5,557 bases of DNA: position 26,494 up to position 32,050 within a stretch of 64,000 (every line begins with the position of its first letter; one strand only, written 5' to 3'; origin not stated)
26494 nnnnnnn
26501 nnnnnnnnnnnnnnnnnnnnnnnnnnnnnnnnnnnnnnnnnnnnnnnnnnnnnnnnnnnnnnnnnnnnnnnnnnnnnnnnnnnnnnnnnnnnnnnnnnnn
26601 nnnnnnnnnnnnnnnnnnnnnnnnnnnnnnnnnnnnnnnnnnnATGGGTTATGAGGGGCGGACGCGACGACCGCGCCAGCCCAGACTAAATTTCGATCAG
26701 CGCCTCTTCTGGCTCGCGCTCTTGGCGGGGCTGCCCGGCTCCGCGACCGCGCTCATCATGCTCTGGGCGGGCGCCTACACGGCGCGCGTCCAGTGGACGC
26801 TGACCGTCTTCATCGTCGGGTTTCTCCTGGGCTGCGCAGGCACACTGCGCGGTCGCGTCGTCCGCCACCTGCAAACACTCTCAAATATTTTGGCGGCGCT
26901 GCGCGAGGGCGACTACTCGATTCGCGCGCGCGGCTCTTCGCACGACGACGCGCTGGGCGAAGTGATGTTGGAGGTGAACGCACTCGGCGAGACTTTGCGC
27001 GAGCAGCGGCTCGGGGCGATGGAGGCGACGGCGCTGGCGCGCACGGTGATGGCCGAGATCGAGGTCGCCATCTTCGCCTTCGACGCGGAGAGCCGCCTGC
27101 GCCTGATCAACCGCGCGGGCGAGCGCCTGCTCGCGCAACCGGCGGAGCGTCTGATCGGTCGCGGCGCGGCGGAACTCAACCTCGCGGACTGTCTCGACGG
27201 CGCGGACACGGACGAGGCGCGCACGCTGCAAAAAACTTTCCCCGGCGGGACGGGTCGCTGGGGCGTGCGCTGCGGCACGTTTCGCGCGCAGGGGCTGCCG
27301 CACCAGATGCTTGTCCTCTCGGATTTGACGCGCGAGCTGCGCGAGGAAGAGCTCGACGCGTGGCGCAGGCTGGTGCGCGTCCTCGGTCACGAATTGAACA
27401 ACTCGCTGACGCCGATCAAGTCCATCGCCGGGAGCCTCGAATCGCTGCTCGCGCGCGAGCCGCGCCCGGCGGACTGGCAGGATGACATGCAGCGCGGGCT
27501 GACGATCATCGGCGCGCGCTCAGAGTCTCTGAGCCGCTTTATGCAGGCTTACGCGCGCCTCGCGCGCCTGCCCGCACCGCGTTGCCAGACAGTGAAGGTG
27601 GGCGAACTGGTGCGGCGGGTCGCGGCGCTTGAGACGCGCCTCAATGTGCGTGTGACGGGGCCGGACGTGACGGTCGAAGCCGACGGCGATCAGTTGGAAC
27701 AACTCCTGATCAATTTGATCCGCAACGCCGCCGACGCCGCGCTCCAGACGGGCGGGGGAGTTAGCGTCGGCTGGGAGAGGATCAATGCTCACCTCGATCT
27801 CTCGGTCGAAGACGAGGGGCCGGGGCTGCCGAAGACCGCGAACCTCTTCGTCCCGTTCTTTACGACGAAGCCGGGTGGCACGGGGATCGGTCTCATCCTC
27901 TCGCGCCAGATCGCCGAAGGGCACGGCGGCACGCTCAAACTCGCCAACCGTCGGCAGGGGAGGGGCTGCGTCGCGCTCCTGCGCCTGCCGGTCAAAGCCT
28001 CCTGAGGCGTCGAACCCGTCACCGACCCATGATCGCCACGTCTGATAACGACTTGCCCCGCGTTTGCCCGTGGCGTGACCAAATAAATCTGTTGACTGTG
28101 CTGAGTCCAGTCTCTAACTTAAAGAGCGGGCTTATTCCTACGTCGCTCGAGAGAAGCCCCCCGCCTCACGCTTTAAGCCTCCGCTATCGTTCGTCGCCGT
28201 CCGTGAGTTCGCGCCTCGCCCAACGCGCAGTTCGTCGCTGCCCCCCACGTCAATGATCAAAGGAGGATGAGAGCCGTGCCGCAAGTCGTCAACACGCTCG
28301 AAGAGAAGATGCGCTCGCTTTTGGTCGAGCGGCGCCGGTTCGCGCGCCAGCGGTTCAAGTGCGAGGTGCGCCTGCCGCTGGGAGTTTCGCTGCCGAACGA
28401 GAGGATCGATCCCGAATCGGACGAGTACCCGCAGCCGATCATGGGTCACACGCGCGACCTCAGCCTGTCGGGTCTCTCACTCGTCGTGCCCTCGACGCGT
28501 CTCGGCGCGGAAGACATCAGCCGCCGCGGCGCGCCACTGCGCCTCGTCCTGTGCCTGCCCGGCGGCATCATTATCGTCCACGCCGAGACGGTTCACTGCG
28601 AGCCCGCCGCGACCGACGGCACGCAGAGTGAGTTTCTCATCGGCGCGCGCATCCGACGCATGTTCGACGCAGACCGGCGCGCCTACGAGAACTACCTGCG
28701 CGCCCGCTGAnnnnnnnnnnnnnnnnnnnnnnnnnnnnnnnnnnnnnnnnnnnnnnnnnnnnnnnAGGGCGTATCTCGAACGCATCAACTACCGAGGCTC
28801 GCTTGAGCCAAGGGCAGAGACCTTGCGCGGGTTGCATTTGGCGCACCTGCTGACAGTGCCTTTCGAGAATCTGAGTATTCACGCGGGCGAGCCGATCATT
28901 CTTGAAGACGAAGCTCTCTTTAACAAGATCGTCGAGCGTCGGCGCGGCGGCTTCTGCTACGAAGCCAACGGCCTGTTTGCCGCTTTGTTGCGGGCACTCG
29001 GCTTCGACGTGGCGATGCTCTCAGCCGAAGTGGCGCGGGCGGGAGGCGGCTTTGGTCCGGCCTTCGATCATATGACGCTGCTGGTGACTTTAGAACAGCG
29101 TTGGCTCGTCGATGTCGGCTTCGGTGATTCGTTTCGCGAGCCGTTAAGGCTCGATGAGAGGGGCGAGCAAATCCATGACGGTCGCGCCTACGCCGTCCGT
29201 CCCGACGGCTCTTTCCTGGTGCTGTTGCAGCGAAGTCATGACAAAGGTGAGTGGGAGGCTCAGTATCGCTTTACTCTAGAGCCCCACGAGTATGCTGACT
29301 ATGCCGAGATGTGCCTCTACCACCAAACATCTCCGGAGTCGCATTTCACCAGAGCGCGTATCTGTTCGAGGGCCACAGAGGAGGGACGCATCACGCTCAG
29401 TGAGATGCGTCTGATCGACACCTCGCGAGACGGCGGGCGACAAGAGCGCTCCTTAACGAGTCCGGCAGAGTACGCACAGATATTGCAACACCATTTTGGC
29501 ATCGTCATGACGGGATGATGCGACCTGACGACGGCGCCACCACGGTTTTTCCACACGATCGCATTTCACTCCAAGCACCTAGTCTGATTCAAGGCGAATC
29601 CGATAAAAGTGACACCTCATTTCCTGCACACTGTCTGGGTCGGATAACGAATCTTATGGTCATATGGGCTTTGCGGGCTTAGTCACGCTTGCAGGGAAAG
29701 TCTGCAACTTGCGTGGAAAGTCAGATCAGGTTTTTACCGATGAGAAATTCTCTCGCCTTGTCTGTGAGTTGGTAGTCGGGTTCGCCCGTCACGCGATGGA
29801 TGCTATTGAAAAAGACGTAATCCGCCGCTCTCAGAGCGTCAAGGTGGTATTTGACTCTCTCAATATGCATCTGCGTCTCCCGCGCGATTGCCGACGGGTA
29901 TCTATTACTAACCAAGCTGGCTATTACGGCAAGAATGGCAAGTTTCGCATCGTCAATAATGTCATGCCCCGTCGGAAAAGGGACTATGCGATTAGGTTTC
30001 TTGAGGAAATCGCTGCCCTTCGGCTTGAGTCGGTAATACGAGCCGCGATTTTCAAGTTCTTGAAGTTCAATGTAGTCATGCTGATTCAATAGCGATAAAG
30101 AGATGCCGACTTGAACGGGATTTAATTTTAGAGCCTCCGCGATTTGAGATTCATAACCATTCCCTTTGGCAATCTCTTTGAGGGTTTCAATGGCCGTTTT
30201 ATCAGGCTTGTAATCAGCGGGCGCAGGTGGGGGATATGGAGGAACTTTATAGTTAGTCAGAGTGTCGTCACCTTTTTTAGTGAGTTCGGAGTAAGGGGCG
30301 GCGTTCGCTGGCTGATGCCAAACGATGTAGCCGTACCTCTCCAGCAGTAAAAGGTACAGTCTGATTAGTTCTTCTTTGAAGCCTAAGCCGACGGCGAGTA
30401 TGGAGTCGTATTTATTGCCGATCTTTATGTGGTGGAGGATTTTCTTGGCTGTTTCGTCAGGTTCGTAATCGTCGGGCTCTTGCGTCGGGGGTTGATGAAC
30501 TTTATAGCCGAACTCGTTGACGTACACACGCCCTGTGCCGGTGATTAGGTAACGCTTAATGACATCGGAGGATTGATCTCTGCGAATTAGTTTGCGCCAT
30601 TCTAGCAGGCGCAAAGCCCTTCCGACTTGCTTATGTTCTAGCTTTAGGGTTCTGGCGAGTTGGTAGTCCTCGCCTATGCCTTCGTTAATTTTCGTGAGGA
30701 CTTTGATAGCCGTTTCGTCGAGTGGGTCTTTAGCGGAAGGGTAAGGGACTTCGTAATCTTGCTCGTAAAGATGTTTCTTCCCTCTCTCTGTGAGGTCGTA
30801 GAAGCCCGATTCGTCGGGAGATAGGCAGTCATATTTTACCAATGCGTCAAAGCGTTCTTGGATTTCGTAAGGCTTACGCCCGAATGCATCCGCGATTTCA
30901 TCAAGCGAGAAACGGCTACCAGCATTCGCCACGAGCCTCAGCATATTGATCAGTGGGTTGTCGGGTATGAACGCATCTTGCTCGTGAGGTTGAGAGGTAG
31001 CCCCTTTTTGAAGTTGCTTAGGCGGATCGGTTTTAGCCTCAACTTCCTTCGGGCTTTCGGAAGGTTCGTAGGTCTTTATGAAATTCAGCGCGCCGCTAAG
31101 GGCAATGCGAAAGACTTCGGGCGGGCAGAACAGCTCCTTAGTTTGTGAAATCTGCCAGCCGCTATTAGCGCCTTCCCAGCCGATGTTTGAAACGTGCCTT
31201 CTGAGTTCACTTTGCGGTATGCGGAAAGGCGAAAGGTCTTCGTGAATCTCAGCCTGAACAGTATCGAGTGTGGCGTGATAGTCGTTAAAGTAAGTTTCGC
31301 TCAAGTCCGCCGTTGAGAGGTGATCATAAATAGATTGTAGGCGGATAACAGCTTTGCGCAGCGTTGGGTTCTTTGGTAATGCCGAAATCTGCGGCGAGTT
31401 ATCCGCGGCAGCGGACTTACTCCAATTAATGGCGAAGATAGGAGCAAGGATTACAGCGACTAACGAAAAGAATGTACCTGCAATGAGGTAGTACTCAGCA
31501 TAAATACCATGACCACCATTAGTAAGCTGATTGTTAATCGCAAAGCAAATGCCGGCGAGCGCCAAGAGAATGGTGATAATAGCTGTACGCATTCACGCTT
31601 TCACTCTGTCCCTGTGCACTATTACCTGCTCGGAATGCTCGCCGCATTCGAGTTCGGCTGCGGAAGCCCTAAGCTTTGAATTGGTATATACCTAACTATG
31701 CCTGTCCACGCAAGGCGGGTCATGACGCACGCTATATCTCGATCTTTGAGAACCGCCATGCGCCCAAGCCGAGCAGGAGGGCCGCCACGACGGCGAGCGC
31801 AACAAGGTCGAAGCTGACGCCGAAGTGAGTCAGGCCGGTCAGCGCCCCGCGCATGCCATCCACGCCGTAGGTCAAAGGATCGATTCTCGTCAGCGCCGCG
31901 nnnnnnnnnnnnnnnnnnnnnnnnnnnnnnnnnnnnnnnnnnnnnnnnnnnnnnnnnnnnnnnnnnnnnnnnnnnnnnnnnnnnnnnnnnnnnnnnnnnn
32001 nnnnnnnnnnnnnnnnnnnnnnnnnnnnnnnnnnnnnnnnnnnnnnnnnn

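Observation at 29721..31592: Membrane-tethered protein with five tandem winged-helix-like modules: an architecture I cannot place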

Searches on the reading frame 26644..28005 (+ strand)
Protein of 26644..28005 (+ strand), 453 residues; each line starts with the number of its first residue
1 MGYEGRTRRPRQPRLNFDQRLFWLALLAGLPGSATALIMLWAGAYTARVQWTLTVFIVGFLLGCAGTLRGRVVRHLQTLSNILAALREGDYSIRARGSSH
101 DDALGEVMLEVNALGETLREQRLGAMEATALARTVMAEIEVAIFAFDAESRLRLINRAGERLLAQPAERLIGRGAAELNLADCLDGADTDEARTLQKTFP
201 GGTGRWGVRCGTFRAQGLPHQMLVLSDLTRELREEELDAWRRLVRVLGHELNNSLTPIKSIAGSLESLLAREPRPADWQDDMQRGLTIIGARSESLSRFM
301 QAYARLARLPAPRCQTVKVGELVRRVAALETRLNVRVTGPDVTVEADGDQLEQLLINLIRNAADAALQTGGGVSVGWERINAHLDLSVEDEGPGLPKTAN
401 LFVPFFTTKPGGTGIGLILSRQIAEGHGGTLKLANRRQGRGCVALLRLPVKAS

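Call 82: search_protein_families(library=pfam, proteins=[window:26644-28005:+], max_evalue=0.01)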
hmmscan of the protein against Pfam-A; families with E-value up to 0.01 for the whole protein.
window:26644-28005:+ (453 aa): 2 families
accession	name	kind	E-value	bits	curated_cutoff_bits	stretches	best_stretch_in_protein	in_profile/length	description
PF02518.31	HATPase_c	-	4.3e-18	66.2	26.4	1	347-451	2-110/111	Histidine kinase-, DNA gyrase B-, and HSP90-like ATPase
PF08448.16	PAS_4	-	3.8e-05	24.3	23.1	1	140-201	5-62/110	PAS fold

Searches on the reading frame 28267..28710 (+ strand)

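Call 82: search_protein_families(library=pfam, proteins=[window:28267-28710:+], max_evalue=0.01)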
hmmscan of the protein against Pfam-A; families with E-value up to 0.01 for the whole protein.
window:28267-28710:+ (147 aa): 1 family
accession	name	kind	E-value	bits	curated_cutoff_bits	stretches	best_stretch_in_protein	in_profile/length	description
PF07238.19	PilZ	-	9e-07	29.6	22.5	1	21-145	1-101/102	PilZ domain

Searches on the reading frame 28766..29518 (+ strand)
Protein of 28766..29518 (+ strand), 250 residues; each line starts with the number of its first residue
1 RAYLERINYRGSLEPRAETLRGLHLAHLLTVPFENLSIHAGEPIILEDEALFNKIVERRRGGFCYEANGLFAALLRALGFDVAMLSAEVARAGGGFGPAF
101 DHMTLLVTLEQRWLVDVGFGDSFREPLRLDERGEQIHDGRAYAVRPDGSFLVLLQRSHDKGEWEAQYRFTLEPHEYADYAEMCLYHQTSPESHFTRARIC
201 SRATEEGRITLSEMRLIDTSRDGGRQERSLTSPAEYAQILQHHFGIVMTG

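Call 82: search_protein_families(library=pfam, proteins=[window:28766-29518:+], max_evalue=0.01)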
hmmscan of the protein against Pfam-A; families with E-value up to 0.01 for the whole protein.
window:28766-29518:+ (250 aa): 1 family
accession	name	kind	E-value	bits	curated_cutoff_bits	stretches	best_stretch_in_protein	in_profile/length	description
PF00797.23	Acetyltransf_2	-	2e-70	237.8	22.8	1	18-248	3-235/240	N-acetyltransferase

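Call 93: find_homologous_proteins(query=window:28766-29518:+, max_evalue=1e-40)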
Query window:28766-29518:+ (250 aa): 7986 proteins with E <= 1e-40 among 8000 candidates; the best 120 are listed.
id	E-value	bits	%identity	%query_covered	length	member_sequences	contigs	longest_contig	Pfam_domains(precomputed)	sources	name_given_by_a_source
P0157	6.1e-165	565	100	100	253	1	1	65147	PF00797.24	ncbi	ncbi:MAG: arylamine N-acetyltransferase family protein [Pyrinomonadaceae bacterium]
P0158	1.1e-133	462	83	99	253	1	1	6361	PF00797.24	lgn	-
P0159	2.6e-132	458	82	100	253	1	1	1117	PF00797.24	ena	-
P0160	2.3e-131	455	82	100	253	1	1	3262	PF00797.24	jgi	jgi:N-hydroxyarylamine O-acetyltransferase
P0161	1.5e-130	452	81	100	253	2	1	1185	PF00797.24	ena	-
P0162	2.6e-130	451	81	100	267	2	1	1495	PF00797.24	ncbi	-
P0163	4.5e-130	450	81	100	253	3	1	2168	PF00797.24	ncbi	-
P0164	1.7e-129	449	80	100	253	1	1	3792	PF00797.24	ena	-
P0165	4.8e-129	447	81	100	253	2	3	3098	PF00797.24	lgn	-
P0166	9.5e-129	446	80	99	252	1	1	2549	PF00797.24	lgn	-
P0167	1.0e-128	446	79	99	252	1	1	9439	PF00797.24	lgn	-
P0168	1.3e-128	446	79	99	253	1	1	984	PF00797.24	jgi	jgi:N-hydroxyarylamine O-acetyltransferase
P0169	2.1e-128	445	80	100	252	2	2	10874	PF00797.24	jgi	jgi:N-hydroxyarylamine O-acetyltransferase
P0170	1.2e-127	442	80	100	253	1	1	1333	PF00797.24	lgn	-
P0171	1.2e-127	442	80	100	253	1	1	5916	PF00797.24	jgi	-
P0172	1.3e-127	442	80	100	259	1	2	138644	PF00797.24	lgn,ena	-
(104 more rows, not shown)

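Call 95: find_encoding_contigs(protein=P0172, flank=8000, max_places=2)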
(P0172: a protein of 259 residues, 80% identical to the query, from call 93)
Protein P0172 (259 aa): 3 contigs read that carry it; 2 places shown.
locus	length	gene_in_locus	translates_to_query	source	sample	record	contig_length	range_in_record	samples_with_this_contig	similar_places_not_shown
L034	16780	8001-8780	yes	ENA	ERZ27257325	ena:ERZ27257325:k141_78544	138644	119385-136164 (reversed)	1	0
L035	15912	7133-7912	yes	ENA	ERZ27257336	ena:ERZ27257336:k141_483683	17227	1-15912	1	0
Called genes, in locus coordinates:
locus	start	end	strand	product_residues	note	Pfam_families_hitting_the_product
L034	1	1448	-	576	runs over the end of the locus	PF13360:PQQ_2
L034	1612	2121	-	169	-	-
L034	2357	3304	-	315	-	-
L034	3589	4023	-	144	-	PF07924:NuiA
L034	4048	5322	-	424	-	PF01223:Endonuclease_NS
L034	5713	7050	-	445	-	PF16491:Peptidase_M48_N, PF01435:Peptidase_M48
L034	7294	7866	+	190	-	PF00583:Acetyltransf_1, PF13302:Acetyltransf_3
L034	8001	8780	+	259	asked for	PF00797:Acetyltransf_2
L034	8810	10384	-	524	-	PF13570:Beta-prop_ACSF4 (faint), PF13360:PQQ_2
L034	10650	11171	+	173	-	PF00856:SET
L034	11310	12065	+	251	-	PF00561:Abhydrolase_1, PF12146:Hydrolase_4 (weak), PF12697:Abhydrolase_6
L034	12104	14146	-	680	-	PF00989:PAS (weak), PF08448:PAS_4, PF00989:PAS, PF08448:PAS_4, PF13426:PAS_9, PF00512:HisKA, PF02518:HATPase_c, PF00072:Response_reg, +3 more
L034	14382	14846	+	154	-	-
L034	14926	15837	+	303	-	-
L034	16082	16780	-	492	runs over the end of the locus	PF07719:TPR_2 (faint), PF13424:TPR_12 (weak), PF14938:SNAP (faint), PF02954:HTH_8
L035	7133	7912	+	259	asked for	PF00797:Acetyltransf_2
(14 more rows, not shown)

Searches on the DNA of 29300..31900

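Call 83: search_rna_families(source=window, start=29300, end=31900, threshold=evalue, max_evalue=1)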
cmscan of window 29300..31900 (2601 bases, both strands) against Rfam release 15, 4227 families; matches with E-value up to 1: 0.
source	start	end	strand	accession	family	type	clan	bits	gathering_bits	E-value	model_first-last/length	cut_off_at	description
